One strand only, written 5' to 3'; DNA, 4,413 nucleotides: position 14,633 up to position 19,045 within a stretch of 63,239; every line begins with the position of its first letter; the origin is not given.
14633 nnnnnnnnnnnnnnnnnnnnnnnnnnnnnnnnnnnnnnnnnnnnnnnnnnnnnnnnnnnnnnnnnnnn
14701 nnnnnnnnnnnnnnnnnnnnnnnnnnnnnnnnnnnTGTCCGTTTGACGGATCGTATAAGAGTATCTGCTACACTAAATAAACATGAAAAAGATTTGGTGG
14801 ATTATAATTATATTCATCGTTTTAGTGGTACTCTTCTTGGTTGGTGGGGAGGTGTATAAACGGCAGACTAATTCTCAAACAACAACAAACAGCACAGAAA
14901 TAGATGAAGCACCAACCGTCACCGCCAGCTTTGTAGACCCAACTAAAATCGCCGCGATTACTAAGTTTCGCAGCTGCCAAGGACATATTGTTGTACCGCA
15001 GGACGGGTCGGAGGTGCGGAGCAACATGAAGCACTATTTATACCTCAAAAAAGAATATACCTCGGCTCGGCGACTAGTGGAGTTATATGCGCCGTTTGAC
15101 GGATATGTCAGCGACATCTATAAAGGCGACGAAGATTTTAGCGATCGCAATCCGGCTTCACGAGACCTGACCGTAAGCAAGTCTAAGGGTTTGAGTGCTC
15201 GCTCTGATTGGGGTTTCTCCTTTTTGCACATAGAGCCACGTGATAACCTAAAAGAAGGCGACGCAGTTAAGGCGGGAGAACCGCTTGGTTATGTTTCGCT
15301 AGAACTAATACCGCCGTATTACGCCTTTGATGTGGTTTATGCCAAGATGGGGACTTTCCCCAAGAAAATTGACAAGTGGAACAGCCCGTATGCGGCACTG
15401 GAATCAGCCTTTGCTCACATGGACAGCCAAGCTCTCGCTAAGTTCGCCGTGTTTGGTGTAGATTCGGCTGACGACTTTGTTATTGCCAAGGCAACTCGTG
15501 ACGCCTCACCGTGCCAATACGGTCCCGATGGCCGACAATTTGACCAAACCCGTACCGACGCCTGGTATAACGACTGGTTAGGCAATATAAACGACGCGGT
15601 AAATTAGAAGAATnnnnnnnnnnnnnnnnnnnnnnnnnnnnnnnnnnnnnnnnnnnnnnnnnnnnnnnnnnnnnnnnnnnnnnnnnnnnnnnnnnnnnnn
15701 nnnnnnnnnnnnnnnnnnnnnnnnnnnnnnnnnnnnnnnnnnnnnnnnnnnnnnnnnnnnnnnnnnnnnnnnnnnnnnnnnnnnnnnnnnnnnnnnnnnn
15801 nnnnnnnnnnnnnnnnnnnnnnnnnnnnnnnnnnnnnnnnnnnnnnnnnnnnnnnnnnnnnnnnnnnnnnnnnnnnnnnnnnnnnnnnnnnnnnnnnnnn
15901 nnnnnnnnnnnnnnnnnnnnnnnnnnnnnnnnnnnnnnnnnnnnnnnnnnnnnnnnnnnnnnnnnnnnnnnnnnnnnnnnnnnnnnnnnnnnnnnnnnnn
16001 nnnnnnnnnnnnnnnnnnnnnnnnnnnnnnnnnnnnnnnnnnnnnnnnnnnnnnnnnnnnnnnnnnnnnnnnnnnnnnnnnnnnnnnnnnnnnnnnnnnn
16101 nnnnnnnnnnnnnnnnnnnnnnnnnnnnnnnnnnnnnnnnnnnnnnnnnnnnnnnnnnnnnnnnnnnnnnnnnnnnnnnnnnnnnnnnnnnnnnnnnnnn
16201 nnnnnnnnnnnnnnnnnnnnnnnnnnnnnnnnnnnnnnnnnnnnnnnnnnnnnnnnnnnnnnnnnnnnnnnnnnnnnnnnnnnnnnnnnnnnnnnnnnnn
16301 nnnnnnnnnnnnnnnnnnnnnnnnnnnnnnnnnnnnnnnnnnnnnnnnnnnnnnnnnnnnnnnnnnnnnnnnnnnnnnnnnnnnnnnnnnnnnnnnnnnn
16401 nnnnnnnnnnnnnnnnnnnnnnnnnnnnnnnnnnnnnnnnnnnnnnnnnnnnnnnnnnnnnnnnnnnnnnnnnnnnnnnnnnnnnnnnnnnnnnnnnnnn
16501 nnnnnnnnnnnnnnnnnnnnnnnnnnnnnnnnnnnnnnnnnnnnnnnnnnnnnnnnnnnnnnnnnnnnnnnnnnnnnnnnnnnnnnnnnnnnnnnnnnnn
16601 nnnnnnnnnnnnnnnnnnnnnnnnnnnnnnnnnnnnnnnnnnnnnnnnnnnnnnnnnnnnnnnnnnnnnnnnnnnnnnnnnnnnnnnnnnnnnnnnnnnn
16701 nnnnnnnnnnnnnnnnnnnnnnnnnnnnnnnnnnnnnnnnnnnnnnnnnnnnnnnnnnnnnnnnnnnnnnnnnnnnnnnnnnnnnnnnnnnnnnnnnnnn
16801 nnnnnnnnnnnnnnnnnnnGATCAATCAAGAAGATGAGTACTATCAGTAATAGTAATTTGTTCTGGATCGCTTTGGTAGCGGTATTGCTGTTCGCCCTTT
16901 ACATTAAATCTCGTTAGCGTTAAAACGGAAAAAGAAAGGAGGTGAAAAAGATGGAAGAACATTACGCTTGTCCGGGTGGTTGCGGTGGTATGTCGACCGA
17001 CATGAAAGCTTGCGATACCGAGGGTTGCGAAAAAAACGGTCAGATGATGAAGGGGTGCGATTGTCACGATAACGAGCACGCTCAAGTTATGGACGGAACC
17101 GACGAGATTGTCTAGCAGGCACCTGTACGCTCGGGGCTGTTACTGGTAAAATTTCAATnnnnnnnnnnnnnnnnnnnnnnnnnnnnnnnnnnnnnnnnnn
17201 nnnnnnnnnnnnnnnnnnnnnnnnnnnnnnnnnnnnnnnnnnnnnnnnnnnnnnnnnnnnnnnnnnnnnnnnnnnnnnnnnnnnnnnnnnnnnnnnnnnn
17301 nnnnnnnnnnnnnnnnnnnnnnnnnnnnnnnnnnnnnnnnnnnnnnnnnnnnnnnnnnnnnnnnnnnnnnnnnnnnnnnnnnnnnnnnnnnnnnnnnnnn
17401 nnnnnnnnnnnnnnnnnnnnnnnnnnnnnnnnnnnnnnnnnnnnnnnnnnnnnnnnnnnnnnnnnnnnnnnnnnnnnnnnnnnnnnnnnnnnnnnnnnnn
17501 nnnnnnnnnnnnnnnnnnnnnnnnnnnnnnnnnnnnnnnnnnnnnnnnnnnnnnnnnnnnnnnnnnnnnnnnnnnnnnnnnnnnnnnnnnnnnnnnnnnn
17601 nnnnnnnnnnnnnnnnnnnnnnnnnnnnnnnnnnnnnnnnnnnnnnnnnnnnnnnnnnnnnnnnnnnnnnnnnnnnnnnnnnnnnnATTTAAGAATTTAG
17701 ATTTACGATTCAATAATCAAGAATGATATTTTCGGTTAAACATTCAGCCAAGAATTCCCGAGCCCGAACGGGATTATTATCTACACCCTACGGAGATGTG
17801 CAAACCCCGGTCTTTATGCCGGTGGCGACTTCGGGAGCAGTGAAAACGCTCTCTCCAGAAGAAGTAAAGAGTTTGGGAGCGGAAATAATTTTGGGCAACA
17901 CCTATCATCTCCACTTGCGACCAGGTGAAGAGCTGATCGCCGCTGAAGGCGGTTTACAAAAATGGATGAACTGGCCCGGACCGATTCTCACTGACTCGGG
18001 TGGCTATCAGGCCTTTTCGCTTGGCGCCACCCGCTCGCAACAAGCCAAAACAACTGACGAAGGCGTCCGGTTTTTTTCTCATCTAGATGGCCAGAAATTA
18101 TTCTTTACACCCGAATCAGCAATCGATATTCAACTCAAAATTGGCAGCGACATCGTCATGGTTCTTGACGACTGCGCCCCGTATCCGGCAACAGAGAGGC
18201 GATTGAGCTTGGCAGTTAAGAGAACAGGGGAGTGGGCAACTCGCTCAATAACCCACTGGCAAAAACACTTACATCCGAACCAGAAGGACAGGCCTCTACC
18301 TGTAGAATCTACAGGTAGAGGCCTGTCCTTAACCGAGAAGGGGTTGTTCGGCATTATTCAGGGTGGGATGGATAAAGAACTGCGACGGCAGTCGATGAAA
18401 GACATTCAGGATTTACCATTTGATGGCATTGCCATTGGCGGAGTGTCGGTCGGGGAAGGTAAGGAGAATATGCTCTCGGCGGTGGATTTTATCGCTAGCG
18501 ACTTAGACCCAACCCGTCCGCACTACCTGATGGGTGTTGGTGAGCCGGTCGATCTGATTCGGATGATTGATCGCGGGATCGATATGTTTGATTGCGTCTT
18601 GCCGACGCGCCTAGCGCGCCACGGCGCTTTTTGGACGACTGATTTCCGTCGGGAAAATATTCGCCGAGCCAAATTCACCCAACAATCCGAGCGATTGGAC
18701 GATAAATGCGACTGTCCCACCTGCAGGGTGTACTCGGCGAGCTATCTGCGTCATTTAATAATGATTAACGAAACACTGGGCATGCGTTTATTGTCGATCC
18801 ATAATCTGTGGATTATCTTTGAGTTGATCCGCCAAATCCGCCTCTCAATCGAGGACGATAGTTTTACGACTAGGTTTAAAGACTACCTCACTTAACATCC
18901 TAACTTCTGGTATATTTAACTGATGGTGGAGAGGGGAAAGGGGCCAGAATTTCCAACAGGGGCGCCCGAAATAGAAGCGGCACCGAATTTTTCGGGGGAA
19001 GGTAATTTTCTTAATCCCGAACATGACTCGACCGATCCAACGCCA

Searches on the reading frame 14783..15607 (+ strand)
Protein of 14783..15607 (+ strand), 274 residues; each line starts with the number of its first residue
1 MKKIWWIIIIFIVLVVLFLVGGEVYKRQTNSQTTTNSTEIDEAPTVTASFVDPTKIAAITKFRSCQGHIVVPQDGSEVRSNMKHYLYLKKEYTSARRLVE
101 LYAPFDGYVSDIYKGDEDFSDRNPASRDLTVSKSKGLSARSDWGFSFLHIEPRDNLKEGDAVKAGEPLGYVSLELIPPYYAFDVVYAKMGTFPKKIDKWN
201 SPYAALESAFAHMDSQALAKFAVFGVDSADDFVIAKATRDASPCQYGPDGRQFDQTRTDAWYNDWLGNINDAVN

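Call 61: search_protein_families(library=pfam, proteins=[window:14783-15607:+], max_evalue=0.001)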
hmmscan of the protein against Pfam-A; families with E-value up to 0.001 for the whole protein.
window:14783-15607:+ (274 aa): 1 family
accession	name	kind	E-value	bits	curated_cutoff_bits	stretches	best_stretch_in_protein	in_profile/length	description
PF05961.16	Chordopox_A13L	-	0.00098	19.8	24.1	0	7-59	7-59/69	Chordopoxvirus A13L protein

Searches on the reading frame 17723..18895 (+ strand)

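Call 13: search_protein_families(library=pfam, proteins=[window:17723-18895:+], max_evalue=0.00001)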
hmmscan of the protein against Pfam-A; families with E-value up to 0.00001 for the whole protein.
window:17723-18895:+ (390 aa): 1 family
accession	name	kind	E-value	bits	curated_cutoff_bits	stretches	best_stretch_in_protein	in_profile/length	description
PF01702.25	TGT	-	1e-135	452.8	26.3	1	13-387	2-350/357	Queuine tRNA-ribosyltransferase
